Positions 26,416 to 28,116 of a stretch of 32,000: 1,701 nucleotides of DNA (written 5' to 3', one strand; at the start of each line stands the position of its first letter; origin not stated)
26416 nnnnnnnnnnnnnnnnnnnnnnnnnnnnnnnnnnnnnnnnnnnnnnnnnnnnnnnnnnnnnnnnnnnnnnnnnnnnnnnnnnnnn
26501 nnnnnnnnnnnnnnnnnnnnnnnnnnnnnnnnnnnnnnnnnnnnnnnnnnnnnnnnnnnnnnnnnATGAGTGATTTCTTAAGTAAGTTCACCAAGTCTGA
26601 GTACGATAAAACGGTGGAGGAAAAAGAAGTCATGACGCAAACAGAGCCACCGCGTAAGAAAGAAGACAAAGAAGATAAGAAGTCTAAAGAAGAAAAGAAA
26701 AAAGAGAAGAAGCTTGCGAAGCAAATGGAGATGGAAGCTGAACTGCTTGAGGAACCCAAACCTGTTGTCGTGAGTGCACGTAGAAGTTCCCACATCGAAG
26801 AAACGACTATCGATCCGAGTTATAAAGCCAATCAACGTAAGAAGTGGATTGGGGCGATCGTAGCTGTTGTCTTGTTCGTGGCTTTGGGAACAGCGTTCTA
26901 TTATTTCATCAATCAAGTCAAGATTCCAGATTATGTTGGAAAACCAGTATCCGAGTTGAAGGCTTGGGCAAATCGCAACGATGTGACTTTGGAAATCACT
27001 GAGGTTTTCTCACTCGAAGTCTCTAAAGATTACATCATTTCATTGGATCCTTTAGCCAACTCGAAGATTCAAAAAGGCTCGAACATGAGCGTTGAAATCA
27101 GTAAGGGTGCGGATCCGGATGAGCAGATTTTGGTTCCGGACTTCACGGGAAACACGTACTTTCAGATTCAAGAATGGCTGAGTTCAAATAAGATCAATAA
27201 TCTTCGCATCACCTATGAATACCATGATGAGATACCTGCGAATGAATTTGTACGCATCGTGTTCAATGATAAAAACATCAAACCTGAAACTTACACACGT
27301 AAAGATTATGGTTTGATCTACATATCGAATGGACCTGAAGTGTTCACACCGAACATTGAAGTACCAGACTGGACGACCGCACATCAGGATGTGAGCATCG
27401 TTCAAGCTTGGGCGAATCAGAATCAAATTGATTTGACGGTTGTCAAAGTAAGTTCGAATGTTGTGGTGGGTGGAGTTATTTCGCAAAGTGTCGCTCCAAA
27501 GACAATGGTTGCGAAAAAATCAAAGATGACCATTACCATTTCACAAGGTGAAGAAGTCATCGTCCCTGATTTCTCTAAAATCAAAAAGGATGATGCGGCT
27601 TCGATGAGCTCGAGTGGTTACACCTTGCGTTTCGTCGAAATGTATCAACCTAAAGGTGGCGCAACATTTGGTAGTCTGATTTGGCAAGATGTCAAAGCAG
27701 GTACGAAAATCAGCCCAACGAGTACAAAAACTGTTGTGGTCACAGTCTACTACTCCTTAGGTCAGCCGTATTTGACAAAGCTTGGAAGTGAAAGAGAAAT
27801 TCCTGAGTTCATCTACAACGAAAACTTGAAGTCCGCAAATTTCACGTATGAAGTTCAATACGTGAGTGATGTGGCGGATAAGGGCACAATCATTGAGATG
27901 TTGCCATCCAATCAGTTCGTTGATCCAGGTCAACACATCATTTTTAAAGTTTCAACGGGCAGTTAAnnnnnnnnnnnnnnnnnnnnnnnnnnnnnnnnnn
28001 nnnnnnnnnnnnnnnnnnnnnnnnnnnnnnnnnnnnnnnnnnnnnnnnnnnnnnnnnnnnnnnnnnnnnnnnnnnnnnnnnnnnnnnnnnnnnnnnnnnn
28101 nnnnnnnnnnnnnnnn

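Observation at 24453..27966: MacB/FtsX-type ABC transporter translationally coupled to a kinase-less, PBP-less PASTA-repeat membrane protein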

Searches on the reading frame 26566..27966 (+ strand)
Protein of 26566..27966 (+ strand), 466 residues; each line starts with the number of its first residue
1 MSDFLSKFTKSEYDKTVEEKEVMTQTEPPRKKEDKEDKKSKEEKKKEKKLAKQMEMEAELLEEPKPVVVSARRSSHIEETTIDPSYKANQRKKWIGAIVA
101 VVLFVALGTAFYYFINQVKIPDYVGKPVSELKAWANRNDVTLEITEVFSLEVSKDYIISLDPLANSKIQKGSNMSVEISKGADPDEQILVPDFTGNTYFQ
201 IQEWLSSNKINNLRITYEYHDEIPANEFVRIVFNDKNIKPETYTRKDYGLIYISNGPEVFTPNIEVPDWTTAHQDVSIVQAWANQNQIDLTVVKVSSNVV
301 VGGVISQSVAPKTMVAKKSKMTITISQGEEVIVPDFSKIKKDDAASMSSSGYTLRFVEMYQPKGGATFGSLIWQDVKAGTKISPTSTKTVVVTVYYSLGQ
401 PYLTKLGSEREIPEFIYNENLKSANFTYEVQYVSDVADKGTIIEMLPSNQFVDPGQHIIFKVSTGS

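Call 3: search_protein_families(library=pfam, proteins=[window:26566-27966:+], max_evalue=1)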
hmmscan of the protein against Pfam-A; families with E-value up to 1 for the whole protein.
window:26566-27966:+ (466 aa): 4 families
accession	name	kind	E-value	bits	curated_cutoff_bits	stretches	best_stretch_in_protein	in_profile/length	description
PF03793.24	PASTA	-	2.2e-27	95.2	23.2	5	118-180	1-64/64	PASTA domain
PF01956.21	EMC3_TMCO1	-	0.014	15.6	27.1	1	2-137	30-134/169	Integral membrane protein EMC3/TMCO1-like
PF14283.11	CD1107-like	-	0.02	15.2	26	1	32-115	67-151/158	Mobile element protein CD1107-like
PF07768.16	PVL_ORF50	-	0.069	13.9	27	1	12-68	32-89/116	PVL ORF-50-like family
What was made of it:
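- On PASTA domain (PF03793): 95.2 bits for the whole protein (call 3).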

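Call 4: search_protein_families(library=ncbifam, proteins=[window:26566-27966:+], max_evalue=1)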
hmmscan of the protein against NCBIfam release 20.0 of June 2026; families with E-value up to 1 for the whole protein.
window:26566-27966:+ (466 aa): 2 families
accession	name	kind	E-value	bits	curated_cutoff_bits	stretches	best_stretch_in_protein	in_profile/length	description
NF033483.0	PknB_PASTA_kin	equivalog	8.5e-31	107.6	450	2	22-274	265-511/563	Stk1 family PASTA domain-containing Ser/Thr kinase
NF047584.1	LIC11612_FN_binding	equivalog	0.046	13.4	260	1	14-132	130-247/323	LIC11612 family fibronectin-binding protein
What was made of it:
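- On PASTA Ser/Thr kinase (Stk1/PknB family): NF033483 scores 107.6 bits against a cut-off of 450, and only model positions 265-511 are matched (call 4).
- The NCBIfam PknB_PASTA_kin model matches only its post-kinase part (call 4).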

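Call 5: find_homologous_proteins(query=window:26566-27966:+, max_evalue=0.001)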
Query window:26566-27966:+ (466 aa): 152 proteins with E <= 0.001 among 8000 candidates; the best 120 are listed.
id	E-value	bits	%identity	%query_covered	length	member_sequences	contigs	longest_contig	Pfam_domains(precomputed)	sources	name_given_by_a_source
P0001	0.0e+0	1016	99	100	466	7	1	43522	PF03793.25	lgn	-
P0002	8.6e-274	926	89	100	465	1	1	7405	PF03793.25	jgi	jgi:serine/threonine-protein kinase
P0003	1.9e-273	925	89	100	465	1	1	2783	PF03793.25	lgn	-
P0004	1.5e-272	922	89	100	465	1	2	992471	PF03793.25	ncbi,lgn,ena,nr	ncbi:MAG TPA: hypothetical protein DIC19_04315 [Erysipelotrichaceae bacterium]|nr:hypothetical prote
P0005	8.5e-271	916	89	100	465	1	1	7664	PF03793.25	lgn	-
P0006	6.8e-265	897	86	100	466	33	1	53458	PF03793.25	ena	-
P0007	8.9e-264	893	86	100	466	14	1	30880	PF03793.25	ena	-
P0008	3.8e-230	782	75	100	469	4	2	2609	PF03793.25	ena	-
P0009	2.7e-227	773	76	100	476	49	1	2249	PF03793.25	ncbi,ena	-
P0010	2.8e-217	740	73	100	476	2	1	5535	PF03793.25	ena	-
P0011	6.2e-162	557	58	100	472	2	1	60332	PF03793.25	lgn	-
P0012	2.1e-161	556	57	100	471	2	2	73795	PF03793.25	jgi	-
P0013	1.2e-159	550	58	100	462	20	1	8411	PF03793.25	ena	-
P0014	3.3e-156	538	55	100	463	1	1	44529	PF03793.25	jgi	-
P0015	3.2e-155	535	55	100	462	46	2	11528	PF03793.25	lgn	-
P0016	6.2e-155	534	56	100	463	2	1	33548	PF03793.25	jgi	-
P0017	1.7e-154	533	55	100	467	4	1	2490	PF03793.25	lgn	-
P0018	5.6e-154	531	57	100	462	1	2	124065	PF03793.25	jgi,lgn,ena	-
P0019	7.3e-154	531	54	100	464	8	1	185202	PF03793.25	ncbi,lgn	-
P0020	2.5e-153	529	54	100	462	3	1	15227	PF03793.25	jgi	jgi:eukaryotic-like serine/threonine-protein kinase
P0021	4.7e-153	528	56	100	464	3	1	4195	PF03793.25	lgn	-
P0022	8.1e-153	527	54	100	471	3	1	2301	PF03793.25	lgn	-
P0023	8.3e-153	527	57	100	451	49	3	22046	PF03793.25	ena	-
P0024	2.6e-152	526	54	100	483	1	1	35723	PF03793.25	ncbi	-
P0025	4.6e-152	525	54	100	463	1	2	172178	PF03793.25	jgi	jgi:eukaryotic-like serine/threonine-protein kinase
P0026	5.1e-151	521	55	100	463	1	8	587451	PF03793.25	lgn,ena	-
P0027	7.1e-149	514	55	100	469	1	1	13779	PF03793.25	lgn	-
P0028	1.1e-148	514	54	100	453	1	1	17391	PF03793.25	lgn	-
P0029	3.7e-148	512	54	100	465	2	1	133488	PF03793.25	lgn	-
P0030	5.6e-148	511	54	100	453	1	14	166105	PF03793.25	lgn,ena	-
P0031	1.4e-112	395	44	98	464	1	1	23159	PF03793.25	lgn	-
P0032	4.1e-111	390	44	99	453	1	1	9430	PF03793.25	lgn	-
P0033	2.4e-110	387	44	98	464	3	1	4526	PF03793.25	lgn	-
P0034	3.0e-102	361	40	99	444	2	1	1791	PF03793.25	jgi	-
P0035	1.0e-98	349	42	97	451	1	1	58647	PF03793.25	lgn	-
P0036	8.8e-97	343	40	99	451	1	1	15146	PF03793.25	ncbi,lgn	-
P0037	2.0e-94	335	41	98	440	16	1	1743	PF03793.25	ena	-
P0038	2.2e-93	331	40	98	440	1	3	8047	PF03793.25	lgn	-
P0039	2.2e-92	328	40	99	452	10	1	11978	PF03793.25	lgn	-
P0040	7.1e-90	320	40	98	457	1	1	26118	PF03793.25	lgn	-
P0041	2.1e-86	309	39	98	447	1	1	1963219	PF03793.25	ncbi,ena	-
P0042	5.0e-73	264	35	100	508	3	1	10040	PF03793.25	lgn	-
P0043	7.0e-73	264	36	99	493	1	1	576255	PF03793.25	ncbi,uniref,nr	ncbi:Stk1 family PASTA domain-containing Ser/Thr kinase [Aquibacillus rhizosphaerae]|uniref:PASTA do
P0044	1.6e-72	263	35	100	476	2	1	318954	PF03793.25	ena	-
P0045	2.8e-72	262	36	97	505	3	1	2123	PF03793.25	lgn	-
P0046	4.8e-72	261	35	97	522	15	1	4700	PF03793.25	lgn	-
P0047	7.6e-72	261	37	87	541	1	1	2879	PF03793.25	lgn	-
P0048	1.1e-71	260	33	100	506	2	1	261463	PF03793.25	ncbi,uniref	ncbi:PASTA domain-containing protein [Enterococcus sp. LJL51]|uniref:PASTA domain-containing protein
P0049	6.8e-71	257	36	97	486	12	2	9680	PF03793.25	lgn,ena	-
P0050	7.3e-71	257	35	100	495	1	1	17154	PF03793.25,PF05795.17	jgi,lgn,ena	-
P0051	1.7e-70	256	35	87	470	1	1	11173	PF03793.25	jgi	jgi:serine/threonine-protein kinase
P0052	5.1e-70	255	36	98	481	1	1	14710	PF03793.25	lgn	-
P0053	3.6e-69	252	33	100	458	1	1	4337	PF03793.25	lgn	-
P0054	9.9e-69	250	35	97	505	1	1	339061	PF03793.25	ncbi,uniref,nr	ncbi:PASTA domain-containing protein [Oceanobacillus chungangensis]|uniref:PASTA domain-containing p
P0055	4.4e-68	248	35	95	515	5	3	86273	PF03793.25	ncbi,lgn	-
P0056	4.5e-68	248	33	100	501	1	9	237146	PF03793.25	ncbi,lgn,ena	-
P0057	8.4e-68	247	35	97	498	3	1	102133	PF03793.25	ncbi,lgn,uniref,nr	ncbi:PASTA domain-containing protein [Pseudogracilibacillus auburnensis]|uniref:PASTA domain-contain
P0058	8.6e-68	247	34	100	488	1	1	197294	PF03793.25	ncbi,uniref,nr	ncbi:PASTA domain-containing protein [Enterococcus ureilyticus]|uniref:PASTA domain-containing prote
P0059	1.8e-67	246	34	97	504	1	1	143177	PF03793.25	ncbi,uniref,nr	ncbi:PASTA domain-containing protein [Oceanobacillus arenosus]|uniref:PASTA domain-containing protei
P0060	1.9e-67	246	33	97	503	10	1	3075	PF03793.25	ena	-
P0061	2.1e-67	246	34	83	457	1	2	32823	PF03793.25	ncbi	-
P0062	2.3e-67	246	34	100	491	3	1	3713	PF03793.25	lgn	-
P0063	3.4e-67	245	34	97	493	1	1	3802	PF03793.25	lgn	-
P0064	4.5e-67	245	34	100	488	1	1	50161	PF03793.25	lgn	-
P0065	7.1e-67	244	29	100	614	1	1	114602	PF03793.25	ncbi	-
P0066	8.3e-67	244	33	100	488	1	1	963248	PF03793.25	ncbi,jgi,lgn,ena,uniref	ncbi:PASTA domain-containing protein [Enterococcus sp. AZ101]|uniref:PASTA domain-containing protein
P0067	2.5e-66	242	33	97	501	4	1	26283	PF03793.25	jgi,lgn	-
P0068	4.2e-66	242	33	100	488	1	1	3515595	PF03793.25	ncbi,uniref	ncbi:eukaryotic-like serine/threonine-protein kinase [Enterococcus sp. AZ170]|uniref:PASTA domain-co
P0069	6.6e-66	241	40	80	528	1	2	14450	PF03793.25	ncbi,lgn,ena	-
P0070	7.5e-66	241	33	97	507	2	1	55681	PF03793.25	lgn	-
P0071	1.1e-65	240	33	100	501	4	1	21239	PF03793.25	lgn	-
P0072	1.2e-65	240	33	100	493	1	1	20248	PF03793.25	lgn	-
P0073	2.6e-65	239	34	100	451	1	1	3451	PF03793.25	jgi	jgi:beta-lactam-binding protein with PASTA domain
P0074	3.4e-65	239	35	100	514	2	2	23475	PF03793.25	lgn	-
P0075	3.7e-65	238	35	97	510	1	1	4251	PF03793.25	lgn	-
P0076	1.4e-64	237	33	100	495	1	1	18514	PF03793.25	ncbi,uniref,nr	ncbi:PASTA domain-containing protein [Enterococcus faecalis]|uniref:PASTA domain protein n=1 Tax=Ent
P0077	1.6e-64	236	33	100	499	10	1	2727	PF03793.25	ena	-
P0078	1.7e-64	236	34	97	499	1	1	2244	PF03793.25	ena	-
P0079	1.8e-64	236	33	97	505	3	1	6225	PF03793.25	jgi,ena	-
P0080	5.3e-64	235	33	100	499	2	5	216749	PF03793.25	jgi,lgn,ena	-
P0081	1.3e-63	233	31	100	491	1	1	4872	PF03793.25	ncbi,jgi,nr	ncbi:MAG: PASTA domain-containing protein [Coriobacteriales bacterium]|jgi:serine/threonine-protein 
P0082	1.5e-63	233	36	85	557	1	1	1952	PF03793.25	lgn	-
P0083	1.6e-63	233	33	98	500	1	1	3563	PF03793.25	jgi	-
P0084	2.2e-63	233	33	97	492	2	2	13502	PF03793.25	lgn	-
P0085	4.6e-63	232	35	86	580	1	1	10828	PF03793.25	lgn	-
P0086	5.0e-63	231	33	100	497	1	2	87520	PF03793.25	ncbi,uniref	ncbi:PASTA domain-containing protein [Enterococcus rotai]|uniref:PASTA domain-containing protein n=1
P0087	5.1e-63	231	30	100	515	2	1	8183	PF03793.25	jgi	jgi:beta-lactam-binding protein with PASTA domain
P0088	9.0e-63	231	33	100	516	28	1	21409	PF03793.25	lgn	-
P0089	4.7e-61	225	32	100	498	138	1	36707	PF03793.25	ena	-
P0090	6.7e-61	224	33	100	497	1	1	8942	PF03793.25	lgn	-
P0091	1.5e-60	223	33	86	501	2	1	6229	PF03793.25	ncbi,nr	ncbi:MAG: PASTA domain-containing protein [Coriobacteriales bacterium]|nr:PASTA domain-containing pr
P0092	1.7e-60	223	32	97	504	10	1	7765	PF03793.25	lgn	-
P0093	4.8e-60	222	32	87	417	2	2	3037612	PF03793.25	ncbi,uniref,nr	ncbi:PASTA domain-containing protein [Carnobacterium gallinarum]|uniref:PASTA domain-containing prot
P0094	6.2e-60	221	33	100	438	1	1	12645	PF03793.25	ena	-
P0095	1.1e-59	220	33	97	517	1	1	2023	PF03793.25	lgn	-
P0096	2.2e-59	219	35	98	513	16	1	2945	PF03793.25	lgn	-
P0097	6.8e-59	218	32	95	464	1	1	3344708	PF03793.25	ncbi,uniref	ncbi:PASTA domain-containing protein [Enterococcus sp. AZ109]|uniref:PASTA domain-containing protein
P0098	7.9e-59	218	31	98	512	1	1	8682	PF03793.25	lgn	-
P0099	2.3e-58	216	31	100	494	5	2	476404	PF03793.25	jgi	jgi:beta-lactam-binding protein with PASTA domain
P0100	3.3e-58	216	29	100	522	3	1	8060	PF03793.25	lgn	-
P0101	3.9e-58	215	31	86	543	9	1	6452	PF03793.25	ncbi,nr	ncbi:MAG: PASTA domain-containing protein [Clostridiaceae bacterium]|nr:PASTA domain-containing prot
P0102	7.0e-58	215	30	100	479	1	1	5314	PF03793.25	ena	-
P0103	1.5e-57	213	30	100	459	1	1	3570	PF03793.25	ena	-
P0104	2.3e-57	213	31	100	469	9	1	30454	PF03793.25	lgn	-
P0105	4.1e-57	212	31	100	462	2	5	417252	PF03793.25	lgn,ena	-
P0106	1.4e-56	210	31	100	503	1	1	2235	PF03793.25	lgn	-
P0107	3.9e-56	209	31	100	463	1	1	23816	PF03793.25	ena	-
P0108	7.3e-56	208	32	83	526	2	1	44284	PF03793.25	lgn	-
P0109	7.6e-56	208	31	100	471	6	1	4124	PF03793.25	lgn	-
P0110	1.1e-55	207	28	100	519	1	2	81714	PF03793.25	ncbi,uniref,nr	ncbi:PASTA domain-containing protein [Streptococcus ovuberis]|uniref:PASTA domain-containing protein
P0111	1.4e-55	207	34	76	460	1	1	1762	PF03793.25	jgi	jgi:serine/threonine-protein kinase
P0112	1.5e-55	207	31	98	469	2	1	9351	PF03793.25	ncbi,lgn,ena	-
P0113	3.4e-55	206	32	78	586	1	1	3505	PF03793.25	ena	-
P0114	5.8e-54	202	30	100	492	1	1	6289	PF03793.25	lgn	-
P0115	2.6e-53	199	31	83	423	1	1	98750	PF03793.25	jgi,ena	-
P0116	2.3e-51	193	31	100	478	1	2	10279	PF03793.25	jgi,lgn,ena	-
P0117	7.2e-51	191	30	77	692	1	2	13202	PF03793.25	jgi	jgi:beta-lactam-binding protein with PASTA domain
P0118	2.6e-50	190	30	100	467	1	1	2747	PF03793.25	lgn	-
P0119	4.1e-50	189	29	77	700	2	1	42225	PF03793.25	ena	-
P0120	2.3e-49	186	33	82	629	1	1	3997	PF03793.25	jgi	jgi:serine/threonine-protein kinase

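Call 9: find_related_loci(query=A1, collection=genome_contigs, flank=6000)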
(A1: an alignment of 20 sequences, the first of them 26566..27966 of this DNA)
Query A1 (466 aa) in genome_contigs; peptide patterns used: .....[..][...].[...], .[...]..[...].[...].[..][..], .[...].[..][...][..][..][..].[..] (x = any residue, [..] = any of these).
315 stretches matched a pattern; 224 encode a relative of the query (tblastn E <= 1e-3); the best 80 are kept; 80 distinct loci.
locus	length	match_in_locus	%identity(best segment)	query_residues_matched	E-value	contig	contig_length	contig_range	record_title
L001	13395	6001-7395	89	1-466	0e+0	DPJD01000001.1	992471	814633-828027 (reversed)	MAG TPA_asm: Erysipelotrichaceae bacterium isolate UBA8511 contig_40271, whole genome shotgun sequence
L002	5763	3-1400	91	1-466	0e+0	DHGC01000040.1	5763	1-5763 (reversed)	MAG TPA_asm: Erysipelotrichaceae bacterium UBA4808 UBA4808_contig_129743, whole genome shotgun sequence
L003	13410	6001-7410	76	1-466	0e+0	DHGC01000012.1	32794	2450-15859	MAG TPA_asm: Erysipelotrichaceae bacterium UBA4808 UBA4808_contig_72992, whole genome shotgun sequence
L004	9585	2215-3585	55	1-465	8e-165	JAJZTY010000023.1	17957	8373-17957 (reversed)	MAG: Bacillota bacterium isolate SKS3.bin96 NODE_4861_length_17957_cov_5.754571, whole genome shotgun sequence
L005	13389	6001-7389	54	1-466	6e-164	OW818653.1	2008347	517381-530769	metagenome genome assembly, chromosome: 1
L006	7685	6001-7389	53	1-466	7e-164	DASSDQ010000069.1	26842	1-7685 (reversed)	MAG TPA_asm: Erysipelotrichaceae bacterium isolate SMAG_U955 k141_1408219, whole genome shotgun sequence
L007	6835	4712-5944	57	1-431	3e-152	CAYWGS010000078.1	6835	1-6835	MAG TPA_asm: uncultured Erysipelotrichaceae bacterium isolate binchicken_co263_333 genome assembly, contig: NODE_12039_l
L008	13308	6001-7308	40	1-458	7e-105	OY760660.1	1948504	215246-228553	MAG: Erysipelotrichaceae bacterium isolate c7340cc5-1f84-471e-8e8a-bd11882d2f9e genome assembly, chromosome: 1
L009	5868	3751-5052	41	1-458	6e-105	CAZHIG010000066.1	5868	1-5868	MAG TPA_asm: uncultured Erysipelotrichaceae bacterium isolate SRP294416_co1_650 genome assembly, contig: NODE_32630_leng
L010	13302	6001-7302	39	1-458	4e-100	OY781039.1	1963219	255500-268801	MAG: Erysipelotrichaceae bacterium isolate a6ca34db-146c-4b31-b779-49751cb40439 genome assembly, chromosome: 1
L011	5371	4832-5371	88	1-180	3e-86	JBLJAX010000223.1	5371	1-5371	MAG: Erysipelotrichaceae bacterium isolate FCR3224_Bin.22_lim Bin.22.NODE_3094_length_5371_cov_4.751317, whole genome sh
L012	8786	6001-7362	35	1-466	7e-78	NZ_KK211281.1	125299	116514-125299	Alkalihalobacillus bogoriensis ATCC BAA-922 T323DRAFT_scaffold00014.14, whole genome shotgun sequence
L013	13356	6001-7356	36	1-452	2e-77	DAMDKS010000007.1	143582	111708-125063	MAG TPA_asm: Oceanobacillus sp. isolate CTOTU50557 NODE_44_length_143582_cov_12.796686, whole genome shotgun sequence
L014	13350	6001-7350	36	1-466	6e-77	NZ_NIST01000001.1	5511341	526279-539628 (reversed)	Evansella halocellulosilytica strain FJAT-44876 Scaffold1, whole genome shotgun sequence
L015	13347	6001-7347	36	1-466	4e-77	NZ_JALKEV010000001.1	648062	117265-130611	Halalkalibacter sp. APA_J-10(15) NODE_1_length_648062_cov_40.592518, whole genome shotgun sequence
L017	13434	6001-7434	33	1-466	7e-76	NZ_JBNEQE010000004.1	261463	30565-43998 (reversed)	Enterococcus sp. LJL51 Scaffold4_1, whole genome shotgun sequence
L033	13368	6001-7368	35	1-460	6e-72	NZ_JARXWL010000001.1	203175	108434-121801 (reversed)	Enterococcus sp. PF1-24 Ga0505171_01, whole genome shotgun sequence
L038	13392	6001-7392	34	1-466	4e-71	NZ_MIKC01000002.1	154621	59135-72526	Enterococcus ureilyticus strain LMG 26676 10, whole genome shotgun sequence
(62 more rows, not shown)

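Call 16: search_protein_families(library=pfam, proteins=[L038:8-619:+, L038:610-1701:+, L038:1759-3105:+, L038:3102-3779:+, L038:3840-5321:+, L038:6001-7467:+], max_evalue=0.01)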
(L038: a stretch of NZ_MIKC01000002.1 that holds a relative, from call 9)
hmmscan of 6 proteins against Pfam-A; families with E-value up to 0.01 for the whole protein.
L038:8-619:+ (203 aa): 2 families
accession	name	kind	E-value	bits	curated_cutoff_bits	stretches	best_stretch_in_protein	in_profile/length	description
PF00072.30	Response_reg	-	5.4e-20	72.1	30.2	1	2-94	19-111/111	Response regulator receiver domain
PF00486.34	Trans_reg_C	-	3.2e-17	62.8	26.2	1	127-201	2-77/77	Transcriptional regulatory protein, C terminal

L038:610-1701:+ (363 aa): 5 families
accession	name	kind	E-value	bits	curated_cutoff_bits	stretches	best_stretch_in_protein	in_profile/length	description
PF02518.31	HATPase_c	-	1.8e-22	80.3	26.4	1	254-359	2-109/111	Histidine kinase-, DNA gyrase B-, and HSP90-like ATPase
PF14501.12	HATPase_c_5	-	1.5e-06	28.5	22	1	258-348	6-93/102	GHKL domain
PF13581.12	HATPase_c_2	-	0.00019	21.9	27.4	1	261-327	35-104/127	Histidine kinase-like ATPase domain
PF00512.31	HisKA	-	0.0059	17.1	26.9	0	161-210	4-56/66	His Kinase A (phospho-acceptor) domain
PF23153.1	Aip3p_Bud6_N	-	0.0074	17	27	0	123-206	13-95/109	Aip3p/Bud6 N-terminal domain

L038:1759-3105:+ (448 aa): 1 family
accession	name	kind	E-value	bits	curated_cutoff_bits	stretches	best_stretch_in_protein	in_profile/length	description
PF02687.27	FtsX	-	3.2e-05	24.4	25.5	1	298-435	3-118/120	FtsX-like permease C-terminal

L038:3102-3779:+ (225 aa): 3 families
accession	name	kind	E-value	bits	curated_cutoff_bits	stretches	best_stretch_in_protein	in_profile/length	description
PF00005.33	ABC_tran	-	1.1e-28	100.9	25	1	21-166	1-136/137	ABC transporter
PF03193.22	RsgA_GTPase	-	0.005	17.1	30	1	14-60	90-135/174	RsgA GTPase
PF13166.12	AAA_13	-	0.0082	15.3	36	0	152-194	522-566/713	AAA domain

L038:3840-5321:+ (493 aa): 3 families
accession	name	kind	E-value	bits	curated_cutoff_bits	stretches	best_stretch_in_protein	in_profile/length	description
PF02687.27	FtsX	-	9.2e-10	39.1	25.5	1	339-488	3-120/120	FtsX-like permease C-terminal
PF12704.14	MacB_PCD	-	1.4e-08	35.7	27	1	22-254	6-173/207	MacB-like periplasmic core domain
PF22959.3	Ig_NUP210_15th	-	0.0084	16.1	27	0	287-333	2-48/102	NUP210 Ig-like domain 15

L038:6001-7467:+ (488 aa): 1 family
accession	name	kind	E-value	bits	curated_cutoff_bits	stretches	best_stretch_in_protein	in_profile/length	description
PF03793.24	PASTA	-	1.7e-35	121.2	23.2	3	118-178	1-62/64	PASTA domain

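Call 18: search_solved_structures(query=window:26566-27966:+, max_evalue=1)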
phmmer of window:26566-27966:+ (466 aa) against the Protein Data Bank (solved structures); distinct sequences matched with E-value up to 1: 6.
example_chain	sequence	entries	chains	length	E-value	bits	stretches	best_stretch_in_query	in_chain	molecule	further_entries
2kui_A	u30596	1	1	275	9.2e-07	31.2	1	117-383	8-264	Serine/threonine-protein kinase pknB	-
3py9_A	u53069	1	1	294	1.1e-06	31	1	119-226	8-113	Protein kinase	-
3m9g_A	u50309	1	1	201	1.4e-06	30.6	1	120-226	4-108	Protein kinase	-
2kud_A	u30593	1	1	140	0.0024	19.9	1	117-205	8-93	Serine/threonine-protein kinase pknB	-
5e10_A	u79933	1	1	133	0.0058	18.7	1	118-205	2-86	Serine/threonine-protein kinase PknB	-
7c2b_B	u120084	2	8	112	0.083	14.8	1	374-442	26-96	Ferredoxin-thioredoxin reductase variable chain, chloroplastic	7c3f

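Call 27: predict_structure(alignment_id=A2)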
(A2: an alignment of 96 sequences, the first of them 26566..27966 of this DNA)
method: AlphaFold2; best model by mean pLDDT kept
length: 466 residues; sequences in the alignment: 96
mean_pLDDT: 83.2   pTM: 0.44
mean pLDDT of the five models: 83.2, 82.1, 80.3, 80.2, 78.9
residues with pLDDT >= 90: 292; 70-90: 84; 50-70: 29; < 50: 61
segments of 3 or more residues with pLDDT < 50: 22-27, 29-82
pLDDT, mean of each block of 10 residues (from residue 1): 62 59 47 40 39 40 41 38 61 82 90 90 93 94 93 92 90 93 92 94 94 94 93 93 94 89 92 93 95 88 92 92 90 91 81 90 94 93 78 94 94 96 96 95 95 96 92
secondary structure, 60 per line:
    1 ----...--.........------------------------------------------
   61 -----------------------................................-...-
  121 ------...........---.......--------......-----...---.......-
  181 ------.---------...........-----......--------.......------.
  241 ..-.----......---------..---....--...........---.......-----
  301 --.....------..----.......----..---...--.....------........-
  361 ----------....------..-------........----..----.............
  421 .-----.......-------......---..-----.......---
elements in order: H10-18 H84-115 E117-119 H128-137 E141-147 E156-161 E167-169 E173-179 H198-207 E213-218 E227-233 E249-254 H269-272 H276-285 E289-295 E303-307 E320-326 H341-345 E352-359 E371-374 E390-397 H409-421 E427-433 E441-446 E457-463
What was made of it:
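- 26566..26607 (+): Cytoplasmic N-terminal motif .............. (residues 1-14). F4, L5 and F8 are invariant in 78 of 78 loci, and Y13 in 77 of 78. Partly helical in the model (residues 5-7 and 10-18, call 27).
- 26608..26799 (+): Disordered, K/E-rich, hypervariable linker (residues 15-78). pLDDT below 50 over most of it (residues 22-27 and 29-82, call 27).
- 27124..27351 (+): PASTA unit 2 (residues 187-262), the most divergent unit. It has the same helix-plus-strands pattern as the other units in the model (call 27).
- On FtsEX: The PASTA model has no coiled coil (call 27).
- The PASTA protein has no coiled coil (call 27).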
